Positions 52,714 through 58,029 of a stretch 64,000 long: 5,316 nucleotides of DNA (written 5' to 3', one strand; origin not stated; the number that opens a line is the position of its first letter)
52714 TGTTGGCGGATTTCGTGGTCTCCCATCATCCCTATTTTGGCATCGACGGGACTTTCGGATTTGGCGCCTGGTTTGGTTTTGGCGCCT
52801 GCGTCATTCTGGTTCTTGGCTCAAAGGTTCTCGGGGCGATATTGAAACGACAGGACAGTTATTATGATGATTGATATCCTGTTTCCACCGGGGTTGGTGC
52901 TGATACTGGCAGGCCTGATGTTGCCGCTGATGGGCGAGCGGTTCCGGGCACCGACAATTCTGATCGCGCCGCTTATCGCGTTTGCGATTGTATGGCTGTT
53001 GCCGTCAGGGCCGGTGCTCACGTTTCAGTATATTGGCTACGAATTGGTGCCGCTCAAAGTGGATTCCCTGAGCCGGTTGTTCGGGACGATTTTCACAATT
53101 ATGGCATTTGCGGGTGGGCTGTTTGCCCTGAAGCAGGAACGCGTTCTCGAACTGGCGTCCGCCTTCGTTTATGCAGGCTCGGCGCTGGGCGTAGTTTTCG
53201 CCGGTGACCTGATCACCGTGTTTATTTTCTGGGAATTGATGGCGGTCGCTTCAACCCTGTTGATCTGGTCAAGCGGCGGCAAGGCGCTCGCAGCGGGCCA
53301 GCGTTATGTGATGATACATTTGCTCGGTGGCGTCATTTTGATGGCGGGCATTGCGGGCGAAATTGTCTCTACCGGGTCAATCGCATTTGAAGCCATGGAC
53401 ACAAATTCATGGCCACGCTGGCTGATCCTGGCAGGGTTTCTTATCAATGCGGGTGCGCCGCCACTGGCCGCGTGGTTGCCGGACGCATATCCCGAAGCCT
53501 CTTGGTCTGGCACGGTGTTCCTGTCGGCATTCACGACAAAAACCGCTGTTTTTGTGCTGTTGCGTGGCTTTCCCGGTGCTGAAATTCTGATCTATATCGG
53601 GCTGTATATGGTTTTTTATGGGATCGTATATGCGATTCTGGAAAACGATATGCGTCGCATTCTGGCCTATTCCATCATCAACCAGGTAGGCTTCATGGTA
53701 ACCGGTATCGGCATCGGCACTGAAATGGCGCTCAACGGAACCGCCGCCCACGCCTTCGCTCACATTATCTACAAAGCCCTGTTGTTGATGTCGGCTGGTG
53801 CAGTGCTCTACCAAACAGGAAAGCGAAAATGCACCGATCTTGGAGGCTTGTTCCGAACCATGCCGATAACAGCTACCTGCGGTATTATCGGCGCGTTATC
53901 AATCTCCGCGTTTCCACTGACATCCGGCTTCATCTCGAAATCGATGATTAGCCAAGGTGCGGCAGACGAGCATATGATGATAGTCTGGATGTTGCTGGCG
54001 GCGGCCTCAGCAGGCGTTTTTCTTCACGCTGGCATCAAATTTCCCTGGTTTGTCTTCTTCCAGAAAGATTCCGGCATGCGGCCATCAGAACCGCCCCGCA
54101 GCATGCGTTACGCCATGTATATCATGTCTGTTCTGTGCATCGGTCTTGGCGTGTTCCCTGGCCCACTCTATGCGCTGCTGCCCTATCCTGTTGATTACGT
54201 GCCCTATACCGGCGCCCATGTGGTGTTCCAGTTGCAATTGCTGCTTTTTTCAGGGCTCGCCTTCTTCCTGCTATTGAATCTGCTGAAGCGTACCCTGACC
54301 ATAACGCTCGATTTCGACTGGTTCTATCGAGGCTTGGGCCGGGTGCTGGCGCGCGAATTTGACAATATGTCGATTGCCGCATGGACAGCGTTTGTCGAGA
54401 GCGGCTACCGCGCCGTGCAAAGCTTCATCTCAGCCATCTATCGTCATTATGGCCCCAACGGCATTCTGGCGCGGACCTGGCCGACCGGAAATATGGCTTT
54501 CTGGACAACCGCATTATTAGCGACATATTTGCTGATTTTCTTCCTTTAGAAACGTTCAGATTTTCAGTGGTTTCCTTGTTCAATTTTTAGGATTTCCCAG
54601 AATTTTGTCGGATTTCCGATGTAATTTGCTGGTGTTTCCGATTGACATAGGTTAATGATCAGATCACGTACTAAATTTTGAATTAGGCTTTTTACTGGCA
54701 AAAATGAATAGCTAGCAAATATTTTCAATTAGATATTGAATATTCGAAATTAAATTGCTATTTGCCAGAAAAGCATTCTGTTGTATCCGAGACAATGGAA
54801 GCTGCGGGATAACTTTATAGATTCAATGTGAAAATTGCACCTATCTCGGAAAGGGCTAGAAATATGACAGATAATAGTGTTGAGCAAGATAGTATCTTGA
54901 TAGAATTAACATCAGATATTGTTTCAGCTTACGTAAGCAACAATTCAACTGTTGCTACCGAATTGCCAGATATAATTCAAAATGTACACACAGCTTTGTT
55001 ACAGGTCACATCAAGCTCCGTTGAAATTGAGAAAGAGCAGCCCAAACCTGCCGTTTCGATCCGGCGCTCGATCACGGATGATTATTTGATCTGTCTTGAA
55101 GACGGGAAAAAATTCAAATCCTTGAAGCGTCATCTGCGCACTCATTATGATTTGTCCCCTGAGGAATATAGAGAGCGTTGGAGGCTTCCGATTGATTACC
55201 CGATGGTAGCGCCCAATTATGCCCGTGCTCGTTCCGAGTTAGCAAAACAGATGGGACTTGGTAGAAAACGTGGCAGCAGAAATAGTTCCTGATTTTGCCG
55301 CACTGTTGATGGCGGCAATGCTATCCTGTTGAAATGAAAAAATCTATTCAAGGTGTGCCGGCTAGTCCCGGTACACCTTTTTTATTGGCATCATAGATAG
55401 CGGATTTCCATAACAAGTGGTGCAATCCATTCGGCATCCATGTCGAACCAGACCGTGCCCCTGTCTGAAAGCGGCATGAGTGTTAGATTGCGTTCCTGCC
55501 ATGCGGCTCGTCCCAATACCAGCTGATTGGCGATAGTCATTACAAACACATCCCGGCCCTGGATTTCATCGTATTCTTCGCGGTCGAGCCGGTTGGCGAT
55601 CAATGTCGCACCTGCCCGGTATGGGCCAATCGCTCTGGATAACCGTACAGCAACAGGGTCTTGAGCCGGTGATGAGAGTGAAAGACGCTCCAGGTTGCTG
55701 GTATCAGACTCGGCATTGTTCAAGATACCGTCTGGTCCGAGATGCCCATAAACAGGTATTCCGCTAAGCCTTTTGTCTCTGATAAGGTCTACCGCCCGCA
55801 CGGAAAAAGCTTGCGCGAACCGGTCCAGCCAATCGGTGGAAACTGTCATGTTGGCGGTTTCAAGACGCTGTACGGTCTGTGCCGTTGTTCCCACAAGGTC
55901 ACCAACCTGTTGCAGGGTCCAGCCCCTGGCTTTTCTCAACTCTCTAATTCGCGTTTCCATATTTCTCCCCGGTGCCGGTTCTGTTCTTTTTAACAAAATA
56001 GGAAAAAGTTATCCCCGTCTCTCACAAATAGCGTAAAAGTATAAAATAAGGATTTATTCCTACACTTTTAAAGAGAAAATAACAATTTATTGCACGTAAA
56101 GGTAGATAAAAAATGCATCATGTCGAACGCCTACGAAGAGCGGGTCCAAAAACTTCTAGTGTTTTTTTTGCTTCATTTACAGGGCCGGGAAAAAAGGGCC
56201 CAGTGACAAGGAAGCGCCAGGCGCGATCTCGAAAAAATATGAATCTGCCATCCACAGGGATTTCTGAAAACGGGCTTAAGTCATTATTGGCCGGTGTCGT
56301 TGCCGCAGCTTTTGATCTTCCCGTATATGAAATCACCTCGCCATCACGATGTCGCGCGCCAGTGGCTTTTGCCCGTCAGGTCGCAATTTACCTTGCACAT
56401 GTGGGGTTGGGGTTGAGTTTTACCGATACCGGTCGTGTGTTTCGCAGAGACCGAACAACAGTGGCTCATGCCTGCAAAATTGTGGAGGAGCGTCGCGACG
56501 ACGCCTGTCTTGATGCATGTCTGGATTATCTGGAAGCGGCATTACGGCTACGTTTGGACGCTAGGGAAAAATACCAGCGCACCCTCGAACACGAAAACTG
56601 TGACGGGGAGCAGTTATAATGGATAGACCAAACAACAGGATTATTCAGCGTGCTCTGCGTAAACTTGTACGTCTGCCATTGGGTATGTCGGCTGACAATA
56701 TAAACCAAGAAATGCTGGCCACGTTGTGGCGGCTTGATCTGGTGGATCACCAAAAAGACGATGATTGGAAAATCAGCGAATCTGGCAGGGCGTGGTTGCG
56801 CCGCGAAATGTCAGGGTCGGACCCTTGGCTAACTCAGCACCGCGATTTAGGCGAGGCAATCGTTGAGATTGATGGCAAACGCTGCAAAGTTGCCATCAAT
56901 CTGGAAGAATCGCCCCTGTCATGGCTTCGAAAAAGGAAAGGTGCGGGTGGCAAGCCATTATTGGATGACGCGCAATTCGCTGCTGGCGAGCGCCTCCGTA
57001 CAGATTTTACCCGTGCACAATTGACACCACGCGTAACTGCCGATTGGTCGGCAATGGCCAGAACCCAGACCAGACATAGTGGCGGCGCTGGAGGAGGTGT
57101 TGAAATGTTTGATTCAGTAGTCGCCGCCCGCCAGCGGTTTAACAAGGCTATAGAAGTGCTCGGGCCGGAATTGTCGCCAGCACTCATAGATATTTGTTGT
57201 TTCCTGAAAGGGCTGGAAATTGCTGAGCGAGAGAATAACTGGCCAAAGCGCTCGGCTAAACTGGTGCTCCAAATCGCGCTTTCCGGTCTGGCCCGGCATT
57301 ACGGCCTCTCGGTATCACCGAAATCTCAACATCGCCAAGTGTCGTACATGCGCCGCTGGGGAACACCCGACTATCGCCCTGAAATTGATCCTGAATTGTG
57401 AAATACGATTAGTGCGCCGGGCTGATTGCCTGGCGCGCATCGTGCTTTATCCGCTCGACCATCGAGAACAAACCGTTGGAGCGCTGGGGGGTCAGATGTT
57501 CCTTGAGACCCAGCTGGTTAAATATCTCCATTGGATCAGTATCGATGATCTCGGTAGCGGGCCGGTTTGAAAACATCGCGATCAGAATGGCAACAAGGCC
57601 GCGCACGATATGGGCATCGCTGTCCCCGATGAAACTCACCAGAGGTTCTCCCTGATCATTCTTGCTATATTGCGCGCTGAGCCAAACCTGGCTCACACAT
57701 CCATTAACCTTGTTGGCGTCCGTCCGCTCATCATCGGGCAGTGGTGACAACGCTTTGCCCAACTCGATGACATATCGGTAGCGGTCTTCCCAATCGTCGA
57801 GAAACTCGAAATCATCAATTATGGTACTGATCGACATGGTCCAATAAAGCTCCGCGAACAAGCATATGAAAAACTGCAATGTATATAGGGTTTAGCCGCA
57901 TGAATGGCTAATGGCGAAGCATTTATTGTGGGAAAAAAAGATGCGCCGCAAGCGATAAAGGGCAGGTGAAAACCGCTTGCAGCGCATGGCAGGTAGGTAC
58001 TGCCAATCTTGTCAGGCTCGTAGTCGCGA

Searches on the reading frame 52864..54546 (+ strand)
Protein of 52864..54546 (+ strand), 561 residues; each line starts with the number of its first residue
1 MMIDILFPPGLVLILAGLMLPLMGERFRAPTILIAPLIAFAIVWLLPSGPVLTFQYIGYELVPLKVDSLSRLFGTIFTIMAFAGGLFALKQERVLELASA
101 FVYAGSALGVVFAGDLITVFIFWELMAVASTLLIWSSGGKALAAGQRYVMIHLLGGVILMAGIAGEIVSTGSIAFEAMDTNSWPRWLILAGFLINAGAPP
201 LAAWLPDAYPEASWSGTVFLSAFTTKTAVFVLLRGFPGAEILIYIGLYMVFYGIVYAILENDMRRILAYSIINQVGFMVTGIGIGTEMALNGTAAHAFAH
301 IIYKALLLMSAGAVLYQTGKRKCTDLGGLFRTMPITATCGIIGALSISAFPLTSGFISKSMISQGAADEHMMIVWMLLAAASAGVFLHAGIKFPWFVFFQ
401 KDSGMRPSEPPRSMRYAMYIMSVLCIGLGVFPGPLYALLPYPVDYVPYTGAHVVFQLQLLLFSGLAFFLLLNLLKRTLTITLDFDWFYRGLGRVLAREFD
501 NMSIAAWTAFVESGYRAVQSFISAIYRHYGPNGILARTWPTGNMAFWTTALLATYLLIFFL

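Call 84: search_protein_families(library=pfam, proteins=[window:52864-54546:+], max_evalue=0.001)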
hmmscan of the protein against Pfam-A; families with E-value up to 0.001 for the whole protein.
window:52864-54546:+ (561 aa): 1 family
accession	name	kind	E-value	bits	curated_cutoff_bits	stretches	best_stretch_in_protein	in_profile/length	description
PF00361.26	Proton_antipo_M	-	6.9e-45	153.9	21.5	1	113-378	1-287/294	NADH:quinone oxidoreductase/Mrp antiporter, TM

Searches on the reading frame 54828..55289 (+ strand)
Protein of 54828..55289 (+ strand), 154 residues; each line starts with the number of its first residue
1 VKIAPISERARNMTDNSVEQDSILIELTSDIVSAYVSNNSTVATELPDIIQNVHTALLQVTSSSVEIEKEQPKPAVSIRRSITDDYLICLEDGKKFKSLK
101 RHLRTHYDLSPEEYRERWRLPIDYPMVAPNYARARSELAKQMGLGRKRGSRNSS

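Call 84: search_protein_families(library=pfam, proteins=[window:54828-55289:+], max_evalue=0.001)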
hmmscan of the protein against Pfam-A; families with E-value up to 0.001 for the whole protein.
window:54828-55289:+ (154 aa): 1 family
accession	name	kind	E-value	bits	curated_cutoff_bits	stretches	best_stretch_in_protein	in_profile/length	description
PF05443.17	ROS_MUCR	-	1.5e-50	170.8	25.4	1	24-145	2-123/123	ROS/MUCR transcriptional regulator protein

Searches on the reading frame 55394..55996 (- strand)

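Call 84: search_protein_families(library=pfam, proteins=[window:55394-55996:-], max_evalue=0.001)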
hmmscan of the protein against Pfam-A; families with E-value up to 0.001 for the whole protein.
window:55394-55996:- (201 aa): 3 families
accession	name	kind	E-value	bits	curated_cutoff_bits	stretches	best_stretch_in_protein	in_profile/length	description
PF13560.12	HTH_31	-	2.9e-10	40.7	27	1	16-66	5-56/64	Helix-turn-helix domain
PF01381.28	HTH_3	-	2.5e-07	31.1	23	1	17-67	1-51/55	Helix-turn-helix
PF13443.12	HTH_26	-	1.2e-05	25.9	22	1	16-73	1-59/63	Cro/C1-type HTH DNA-binding domain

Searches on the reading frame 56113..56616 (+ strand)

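Call 84: search_protein_families(library=pfam, proteins=[window:56113-56616:+], max_evalue=0.001)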
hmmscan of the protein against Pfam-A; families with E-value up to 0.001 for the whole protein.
window:56113-56616:+ (168 aa): 1 family
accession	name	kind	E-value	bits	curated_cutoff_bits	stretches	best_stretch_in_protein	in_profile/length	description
PF08299.17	Bac_DnaA_C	-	1.6e-14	54.1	31.5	1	62-122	7-67/69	Bacterial dnaA protein helix-turn-helix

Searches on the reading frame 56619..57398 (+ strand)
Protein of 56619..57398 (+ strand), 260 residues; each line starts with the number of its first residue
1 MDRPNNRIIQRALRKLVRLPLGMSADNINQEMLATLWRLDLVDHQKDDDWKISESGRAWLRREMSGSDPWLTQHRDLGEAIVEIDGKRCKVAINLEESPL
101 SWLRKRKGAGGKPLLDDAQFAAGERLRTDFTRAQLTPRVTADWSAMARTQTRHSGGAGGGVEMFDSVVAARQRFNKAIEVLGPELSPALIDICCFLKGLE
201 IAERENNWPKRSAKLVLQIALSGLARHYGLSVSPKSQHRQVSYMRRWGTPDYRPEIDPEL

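Call 84: search_protein_families(library=pfam, proteins=[window:56619-57398:+], max_evalue=0.001)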
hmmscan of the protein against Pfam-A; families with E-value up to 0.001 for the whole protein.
window:56619-57398:+ (260 aa): 1 family
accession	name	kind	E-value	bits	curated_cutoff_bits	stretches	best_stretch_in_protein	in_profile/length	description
PF20057.4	DUF6456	-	1.1e-47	162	26.3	1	92-229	2-135/136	Domain of unknown function (DUF6456)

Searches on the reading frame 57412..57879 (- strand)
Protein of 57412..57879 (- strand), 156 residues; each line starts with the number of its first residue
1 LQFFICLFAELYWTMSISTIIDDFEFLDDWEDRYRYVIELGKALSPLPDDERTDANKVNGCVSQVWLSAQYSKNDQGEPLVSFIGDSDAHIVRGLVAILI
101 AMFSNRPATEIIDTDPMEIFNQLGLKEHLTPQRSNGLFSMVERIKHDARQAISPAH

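Call 84: search_protein_families(library=pfam, proteins=[window:57412-57879:-], max_evalue=0.001)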
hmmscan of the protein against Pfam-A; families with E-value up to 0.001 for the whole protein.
window:57412-57879:- (156 aa): 1 family
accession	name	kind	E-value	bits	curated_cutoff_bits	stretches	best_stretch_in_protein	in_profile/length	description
PF02657.20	SufE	-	1.1e-46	158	27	1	22-146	2-120/121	Fe-S metabolism associated domain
